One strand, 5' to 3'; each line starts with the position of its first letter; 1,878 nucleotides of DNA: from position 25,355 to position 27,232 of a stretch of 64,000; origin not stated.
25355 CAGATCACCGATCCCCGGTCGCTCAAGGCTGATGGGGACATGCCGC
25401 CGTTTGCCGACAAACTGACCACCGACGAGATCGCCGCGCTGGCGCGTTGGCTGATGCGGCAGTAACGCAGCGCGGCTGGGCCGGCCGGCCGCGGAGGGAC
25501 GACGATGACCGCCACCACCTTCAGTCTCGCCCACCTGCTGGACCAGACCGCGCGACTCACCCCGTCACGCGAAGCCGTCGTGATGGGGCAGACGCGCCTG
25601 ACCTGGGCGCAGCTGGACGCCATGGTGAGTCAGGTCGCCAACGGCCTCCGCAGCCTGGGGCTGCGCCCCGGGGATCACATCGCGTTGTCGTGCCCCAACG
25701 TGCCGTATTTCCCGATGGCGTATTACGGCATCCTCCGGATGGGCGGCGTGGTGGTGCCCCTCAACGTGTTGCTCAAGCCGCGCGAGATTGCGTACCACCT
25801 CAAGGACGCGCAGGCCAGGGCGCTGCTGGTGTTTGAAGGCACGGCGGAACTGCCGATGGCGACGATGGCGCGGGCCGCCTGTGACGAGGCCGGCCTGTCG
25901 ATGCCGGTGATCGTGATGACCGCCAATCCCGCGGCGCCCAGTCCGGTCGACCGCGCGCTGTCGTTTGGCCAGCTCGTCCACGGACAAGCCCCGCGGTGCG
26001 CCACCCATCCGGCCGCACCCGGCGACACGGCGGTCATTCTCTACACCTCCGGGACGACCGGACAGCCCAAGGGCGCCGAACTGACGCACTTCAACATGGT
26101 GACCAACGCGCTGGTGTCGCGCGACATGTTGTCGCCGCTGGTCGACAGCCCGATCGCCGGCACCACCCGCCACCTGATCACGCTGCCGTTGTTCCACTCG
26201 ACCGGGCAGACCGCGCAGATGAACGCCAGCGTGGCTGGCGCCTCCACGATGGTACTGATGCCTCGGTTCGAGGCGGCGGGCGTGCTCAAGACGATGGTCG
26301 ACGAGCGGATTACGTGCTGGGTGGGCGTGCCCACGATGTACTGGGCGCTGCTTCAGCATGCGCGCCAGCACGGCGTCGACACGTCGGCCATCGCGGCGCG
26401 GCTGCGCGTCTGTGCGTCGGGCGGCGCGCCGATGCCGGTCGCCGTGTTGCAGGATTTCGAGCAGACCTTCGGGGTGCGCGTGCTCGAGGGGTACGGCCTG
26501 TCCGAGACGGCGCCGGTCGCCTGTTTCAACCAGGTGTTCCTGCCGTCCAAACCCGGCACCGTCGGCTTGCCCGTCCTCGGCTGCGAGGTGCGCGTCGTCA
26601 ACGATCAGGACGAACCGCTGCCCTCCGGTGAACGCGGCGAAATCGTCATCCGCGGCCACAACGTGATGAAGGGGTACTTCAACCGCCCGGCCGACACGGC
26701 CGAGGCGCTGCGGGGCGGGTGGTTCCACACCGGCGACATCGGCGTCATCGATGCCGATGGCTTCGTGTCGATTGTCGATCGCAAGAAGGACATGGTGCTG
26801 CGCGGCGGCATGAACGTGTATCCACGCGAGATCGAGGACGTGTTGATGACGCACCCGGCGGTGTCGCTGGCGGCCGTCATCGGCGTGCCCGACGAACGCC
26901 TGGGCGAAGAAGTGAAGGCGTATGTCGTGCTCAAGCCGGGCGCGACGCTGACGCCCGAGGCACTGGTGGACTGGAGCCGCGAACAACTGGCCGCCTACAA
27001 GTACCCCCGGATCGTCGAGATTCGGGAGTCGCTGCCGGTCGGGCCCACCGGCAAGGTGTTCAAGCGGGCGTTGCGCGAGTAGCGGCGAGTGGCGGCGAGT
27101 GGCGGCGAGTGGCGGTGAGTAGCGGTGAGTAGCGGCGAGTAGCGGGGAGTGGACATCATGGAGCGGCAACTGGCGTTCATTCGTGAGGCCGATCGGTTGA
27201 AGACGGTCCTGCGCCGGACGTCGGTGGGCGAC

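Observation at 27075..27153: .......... decamer arrays occur three times, always in the sense orientation of the flanking genes and bridging stop to start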

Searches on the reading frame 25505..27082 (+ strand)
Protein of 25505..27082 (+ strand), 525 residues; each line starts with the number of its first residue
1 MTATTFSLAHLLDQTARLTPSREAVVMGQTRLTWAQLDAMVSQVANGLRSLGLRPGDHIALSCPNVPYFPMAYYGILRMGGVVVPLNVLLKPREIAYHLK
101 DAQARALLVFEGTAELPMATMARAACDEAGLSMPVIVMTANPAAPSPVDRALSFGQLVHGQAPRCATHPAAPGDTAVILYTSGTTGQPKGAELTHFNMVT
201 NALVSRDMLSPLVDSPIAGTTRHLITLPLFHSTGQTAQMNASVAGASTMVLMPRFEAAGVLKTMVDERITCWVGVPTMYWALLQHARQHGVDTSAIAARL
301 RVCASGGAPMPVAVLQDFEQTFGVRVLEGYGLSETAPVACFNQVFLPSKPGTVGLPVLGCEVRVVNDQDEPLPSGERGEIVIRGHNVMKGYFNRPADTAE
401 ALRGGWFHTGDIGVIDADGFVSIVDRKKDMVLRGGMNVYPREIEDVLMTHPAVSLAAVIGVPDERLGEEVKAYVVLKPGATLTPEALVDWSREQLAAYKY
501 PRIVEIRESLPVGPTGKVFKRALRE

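Call 11: search_protein_families(library=pfam, proteins=[window:25505-27082:+])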
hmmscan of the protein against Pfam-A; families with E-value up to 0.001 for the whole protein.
window:25505-27082:+ (525 aa): 2 families
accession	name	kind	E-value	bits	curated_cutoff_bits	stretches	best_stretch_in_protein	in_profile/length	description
PF00501.34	AMP-binding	-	4.6e-95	319.1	29.9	1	13-392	2-384/384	AMP-binding enzyme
PF13193.12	AMP-binding_C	-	3.3e-20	73.2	24.5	1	442-517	1-76/76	AMP-binding enzyme C-terminal domain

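Call 27: find_encoding_contigs(protein=window:25505-27082:+, flank=4000, max_places=10)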
Protein window:25505-27082:+ (525 aa): no gene with exactly this product is on record in the collection.

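Call 64: find_homologous_proteins(query=window:25505-27082:+, max_evalue=1e-50)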
Query window:25505-27082:+ (525 aa): 8000 proteins with E <= 1e-50 among 8000 candidates; the best 120 are listed.
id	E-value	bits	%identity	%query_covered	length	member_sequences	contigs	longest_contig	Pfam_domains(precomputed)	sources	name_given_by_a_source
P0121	0.0e+0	1183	100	100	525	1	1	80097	PF00501.35,PF13193.13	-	-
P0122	0.0e+0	1021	85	100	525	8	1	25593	PF00501.35,PF13193.13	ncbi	ncbi:MAG: long-chain fatty acid--CoA ligase [Vicinamibacterales bacterium]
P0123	1.1e-292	989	82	100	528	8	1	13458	PF00501.35,PF13193.13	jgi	jgi:long-chain acyl-CoA synthetase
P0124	9.7e-292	986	82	100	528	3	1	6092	PF00501.35,PF13193.13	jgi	-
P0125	2.2e-288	975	81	100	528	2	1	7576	PF00501.35,PF13193.13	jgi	jgi:long-chain acyl-CoA synthetase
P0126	1.2e-287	973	81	100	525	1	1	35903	PF00501.35,PF13193.13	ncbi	-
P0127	2.8e-287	971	80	99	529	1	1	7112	PF00501.35,PF13193.13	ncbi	-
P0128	1.1e-285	966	79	99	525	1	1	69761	PF00501.35,PF13193.13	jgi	jgi:long-chain acyl-CoA synthetase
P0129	1.4e-284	963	80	100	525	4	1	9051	PF00501.35,PF13193.13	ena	-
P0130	4.1e-282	954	78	100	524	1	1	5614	PF00501.35,PF13193.13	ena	-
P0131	2.3e-281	952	79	100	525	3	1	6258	PF00501.35,PF13193.13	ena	-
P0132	1.3e-280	949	79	100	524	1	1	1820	PF00501.35,PF13193.13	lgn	-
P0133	1.2e-279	946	78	100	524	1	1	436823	PF00501.35,PF13193.13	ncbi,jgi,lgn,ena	jgi:long-chain acyl-CoA synthetase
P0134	8.3e-279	943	79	100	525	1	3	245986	PF00501.35,PF13193.13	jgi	jgi:long-chain acyl-CoA synthetase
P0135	2.1e-278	942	77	100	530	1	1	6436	PF00501.35,PF13193.13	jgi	jgi:long-chain acyl-CoA synthetase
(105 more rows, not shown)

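Call 65: find_encoding_contigs(protein=P0122, flank=10000, max_places=3)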
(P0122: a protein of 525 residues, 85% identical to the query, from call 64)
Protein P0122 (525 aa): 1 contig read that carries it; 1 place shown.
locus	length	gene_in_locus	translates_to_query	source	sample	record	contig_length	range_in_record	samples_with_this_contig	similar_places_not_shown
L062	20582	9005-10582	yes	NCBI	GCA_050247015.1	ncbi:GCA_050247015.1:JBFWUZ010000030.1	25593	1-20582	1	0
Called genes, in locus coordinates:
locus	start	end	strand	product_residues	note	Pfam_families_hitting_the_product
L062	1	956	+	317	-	PF00892:EamA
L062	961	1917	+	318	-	PF00487:FA_desaturase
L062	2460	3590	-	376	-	PF09594:GT87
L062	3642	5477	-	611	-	PF00009:GTP_EFTU, PF03144:GTP_EFTU_D2, PF22042:EF-G_D2, PF00679:EFG_C, PF21018:BipA_C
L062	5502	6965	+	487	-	PF17874:TPR_MalT (faint), PF07719:TPR_2 (faint), PF14938:SNAP (faint), PF13424:TPR_12, PF00515:TPR_1, PF13176:TPR_7 (weak), PF13374:TPR_10 (weak), PF13424:TPR_12, +3 more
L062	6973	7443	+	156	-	PF00355:Rieske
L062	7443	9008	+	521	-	PF00033:Cytochrome_B, PF13631:Cytochrom_B_N_2, PF00032:Cytochrom_B_C, PF00034:Cytochrom_C (weak), PF13442:Cytochrome_CBB3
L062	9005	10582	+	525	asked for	PF00501:AMP-binding, PF13193:AMP-binding_C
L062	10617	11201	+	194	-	PF12917:YfbR-like (weak), PF13023:HD_3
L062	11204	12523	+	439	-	PF03606:DcuC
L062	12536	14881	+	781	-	PF01804:Penicil_amidase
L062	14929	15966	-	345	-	-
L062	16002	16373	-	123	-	PF02780:Transketolase_C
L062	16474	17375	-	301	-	PF00676:E1_dh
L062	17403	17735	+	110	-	PF07883:Cupin_2 (faint)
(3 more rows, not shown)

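Call 66: find_encoding_contigs(protein=P0126, flank=10000, max_places=3)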
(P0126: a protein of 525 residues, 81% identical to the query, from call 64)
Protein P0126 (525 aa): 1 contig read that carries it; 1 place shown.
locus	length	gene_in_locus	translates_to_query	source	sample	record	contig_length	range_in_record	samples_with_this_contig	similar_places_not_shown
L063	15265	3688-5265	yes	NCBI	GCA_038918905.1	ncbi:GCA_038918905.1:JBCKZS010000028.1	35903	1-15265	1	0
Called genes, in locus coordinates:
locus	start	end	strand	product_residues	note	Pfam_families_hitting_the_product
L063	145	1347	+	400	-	-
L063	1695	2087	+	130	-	PF00355:Rieske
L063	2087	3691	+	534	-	PF00033:Cytochrome_B, PF13631:Cytochrom_B_N_2, PF00032:Cytochrom_B_C, PF00034:Cytochrom_C (faint), PF13442:Cytochrome_CBB3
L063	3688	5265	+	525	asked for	PF00501:AMP-binding, PF13193:AMP-binding_C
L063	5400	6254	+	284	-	-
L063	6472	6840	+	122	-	PF10805:DUF2730 (faint)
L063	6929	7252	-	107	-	-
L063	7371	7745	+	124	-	PF18924:DUF5674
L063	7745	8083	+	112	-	-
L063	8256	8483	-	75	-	-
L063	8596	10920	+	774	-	PF01804:Penicil_amidase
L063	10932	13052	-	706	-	PF00676:E1_dh, PF02779:Transket_pyr, PF02780:Transketolase_C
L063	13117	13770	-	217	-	PF08551:DUF1751, PF01694:Rhomboid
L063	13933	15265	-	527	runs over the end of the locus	PF03023:MurJ, PF13440:Polysacc_synt_3 (weak), PF01554:MatE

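Call 75: find_encoding_contigs(protein=P0123, flank=10000, max_places=3)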
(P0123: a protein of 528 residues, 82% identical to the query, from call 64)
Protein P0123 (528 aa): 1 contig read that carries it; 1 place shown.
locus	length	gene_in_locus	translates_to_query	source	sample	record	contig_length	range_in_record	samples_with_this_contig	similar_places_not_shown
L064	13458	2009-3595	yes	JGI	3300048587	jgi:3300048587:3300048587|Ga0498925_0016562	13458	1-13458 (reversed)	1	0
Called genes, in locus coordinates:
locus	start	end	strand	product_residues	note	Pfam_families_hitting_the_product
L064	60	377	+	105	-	PF00355:Rieske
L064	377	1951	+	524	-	PF00033:Cytochrome_B, PF13631:Cytochrom_B_N_2, PF00032:Cytochrom_B_C, PF00034:Cytochrom_C (faint), PF13442:Cytochrome_CBB3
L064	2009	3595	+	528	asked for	PF00501:AMP-binding, PF13193:AMP-binding_C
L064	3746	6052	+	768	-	PF01804:Penicil_amidase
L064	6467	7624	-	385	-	-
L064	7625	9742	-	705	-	PF00676:E1_dh, PF02779:Transket_pyr, PF02780:Transketolase_C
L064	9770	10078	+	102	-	PF12973:Cupin_7 (weak), PF00190:Cupin_1, PF07883:Cupin_2, PF02311:AraC_binding (weak)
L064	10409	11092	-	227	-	PF08551:DUF1751, PF01694:Rhomboid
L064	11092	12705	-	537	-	PF03023:MurJ, PF01554:MatE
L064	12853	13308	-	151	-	PF09424:YqeY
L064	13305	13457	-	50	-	?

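Call 76: find_encoding_contigs(protein=P0128, flank=10000, max_places=3)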
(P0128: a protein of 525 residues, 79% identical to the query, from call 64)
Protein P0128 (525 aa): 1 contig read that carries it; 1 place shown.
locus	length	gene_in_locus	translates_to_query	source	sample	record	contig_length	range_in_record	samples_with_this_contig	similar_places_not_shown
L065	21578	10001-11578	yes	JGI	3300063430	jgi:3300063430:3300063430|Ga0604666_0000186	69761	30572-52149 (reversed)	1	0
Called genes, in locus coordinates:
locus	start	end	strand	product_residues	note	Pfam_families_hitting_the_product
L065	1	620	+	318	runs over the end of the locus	PF00487:FA_desaturase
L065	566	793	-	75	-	-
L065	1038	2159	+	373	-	PF25917:BSH_RND (weak), PF25973:BSH_CzcB, PF25967:RND-MFP_C (weak)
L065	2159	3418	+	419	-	PF12704:MacB_PCD, PF02687:FtsX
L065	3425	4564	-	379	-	PF09594:GT87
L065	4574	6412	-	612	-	PF00009:GTP_EFTU, PF01926:MMR_HSR1 (weak), PF02421:FeoB_N (faint), PF03144:GTP_EFTU_D2, PF22042:EF-G_D2, PF00679:EFG_C, PF21018:BipA_C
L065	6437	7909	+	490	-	PF17874:TPR_MalT (faint), PF07719:TPR_2 (faint), PF13176:TPR_7 (faint), PF13181:TPR_8 (faint), PF13424:TPR_12, PF00515:TPR_1 (weak), PF13374:TPR_10 (weak), PF13424:TPR_12, +3 more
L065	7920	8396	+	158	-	PF00355:Rieske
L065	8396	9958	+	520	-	PF00033:Cytochrome_B, PF13631:Cytochrom_B_N_2, PF00032:Cytochrom_B_C, PF13442:Cytochrome_CBB3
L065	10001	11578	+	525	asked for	PF00501:AMP-binding, PF13193:AMP-binding_C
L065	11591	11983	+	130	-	-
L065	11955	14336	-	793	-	PF13598:DUF4139 (faint), PF13620:CarboxypepD_reg, PF13715:CarbopepD_reg_2 (weak)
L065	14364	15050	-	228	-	-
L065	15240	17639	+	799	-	-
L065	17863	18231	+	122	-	PF05635:23S_rRNA_IVP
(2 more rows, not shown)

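Call 83: find_encoding_contigs(protein=P0133, flank=10000, max_places=2)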
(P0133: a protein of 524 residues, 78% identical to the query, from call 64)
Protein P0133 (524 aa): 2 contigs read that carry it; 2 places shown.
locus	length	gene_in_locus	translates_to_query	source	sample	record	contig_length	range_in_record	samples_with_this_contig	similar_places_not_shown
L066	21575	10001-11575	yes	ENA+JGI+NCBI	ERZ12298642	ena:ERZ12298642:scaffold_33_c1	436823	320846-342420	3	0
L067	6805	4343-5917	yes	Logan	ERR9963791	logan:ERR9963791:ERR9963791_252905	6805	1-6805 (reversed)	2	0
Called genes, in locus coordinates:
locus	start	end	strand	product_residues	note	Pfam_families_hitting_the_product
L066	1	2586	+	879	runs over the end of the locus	PF13620:CarboxypepD_reg, PF25183:OMP_b-brl_4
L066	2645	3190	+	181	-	-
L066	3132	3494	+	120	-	-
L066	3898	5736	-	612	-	PF00009:GTP_EFTU, PF01926:MMR_HSR1 (weak), PF03144:GTP_EFTU_D2, PF22042:EF-G_D2, PF00679:EFG_C, PF21018:BipA_C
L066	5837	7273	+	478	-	PF07719:TPR_2 (faint), PF13424:TPR_12, PF00515:TPR_1 (weak), PF13176:TPR_7 (weak), PF13374:TPR_10 (weak), PF17874:TPR_MalT, PF00515:TPR_1 (weak), PF13424:TPR_12, +1 more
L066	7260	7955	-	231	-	-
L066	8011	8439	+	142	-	PF00355:Rieske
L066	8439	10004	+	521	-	PF00033:Cytochrome_B, PF13631:Cytochrom_B_N_2, PF00032:Cytochrom_B_C, PF00034:Cytochrom_C (faint), PF13442:Cytochrome_CBB3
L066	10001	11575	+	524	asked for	PF00501:AMP-binding, PF13193:AMP-binding_C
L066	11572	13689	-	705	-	PF00676:E1_dh, PF02779:Transket_pyr, PF02780:Transketolase_C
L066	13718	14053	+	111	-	PF00190:Cupin_1 (faint), PF07883:Cupin_2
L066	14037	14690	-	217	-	PF04511:DER1 (faint), PF08551:DUF1751, PF01694:Rhomboid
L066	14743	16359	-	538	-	PF03023:MurJ, PF13440:Polysacc_synt_3 (weak), PF01554:MatE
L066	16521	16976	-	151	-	PF09424:YqeY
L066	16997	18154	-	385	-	PF13439:Glyco_transf_4, PF13579:Glyco_trans_4_4, PF20706:GT4-conflict (weak), PF00534:Glycos_transf_1, PF13692:Glyco_trans_1_4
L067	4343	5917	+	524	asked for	PF00501:AMP-binding, PF13193:AMP-binding_C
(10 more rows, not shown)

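Call 84: find_encoding_contigs(protein=P0134, flank=10000, max_places=3)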
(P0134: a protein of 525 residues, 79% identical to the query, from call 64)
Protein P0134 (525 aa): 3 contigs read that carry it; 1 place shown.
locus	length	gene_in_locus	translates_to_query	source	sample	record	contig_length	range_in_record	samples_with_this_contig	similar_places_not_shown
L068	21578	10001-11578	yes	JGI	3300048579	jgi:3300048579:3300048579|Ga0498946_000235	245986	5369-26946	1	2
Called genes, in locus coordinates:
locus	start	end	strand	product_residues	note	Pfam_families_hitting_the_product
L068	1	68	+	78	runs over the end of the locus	PF09527:ATPase_gene1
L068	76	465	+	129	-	-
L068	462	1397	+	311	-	PF00119:ATP-synt_A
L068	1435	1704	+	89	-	PF00137:ATP-synt_C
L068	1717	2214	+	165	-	PF00430:ATP-synt_B, PF28068:Scy (weak)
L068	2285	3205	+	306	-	PF00892:EamA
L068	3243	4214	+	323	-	PF00487:FA_desaturase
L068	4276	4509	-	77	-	-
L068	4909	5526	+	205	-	PF13635:DUF4143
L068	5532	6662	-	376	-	PF09594:GT87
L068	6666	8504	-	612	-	PF00009:GTP_EFTU, PF01926:MMR_HSR1 (faint), PF03144:GTP_EFTU_D2, PF22042:EF-G_D2, PF00679:EFG_C, PF21018:BipA_C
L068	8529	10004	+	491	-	PF07719:TPR_2 (faint), PF13176:TPR_7 (faint), PF13431:TPR_17 (faint), PF13181:TPR_8 (faint), PF13424:TPR_12, PF00515:TPR_1 (weak), PF13374:TPR_10 (weak), PF13424:TPR_12, +1 more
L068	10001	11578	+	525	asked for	PF00501:AMP-binding, PF13193:AMP-binding_C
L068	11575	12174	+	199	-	PF12917:YfbR-like, PF13023:HD_3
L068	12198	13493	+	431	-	PF03606:DcuC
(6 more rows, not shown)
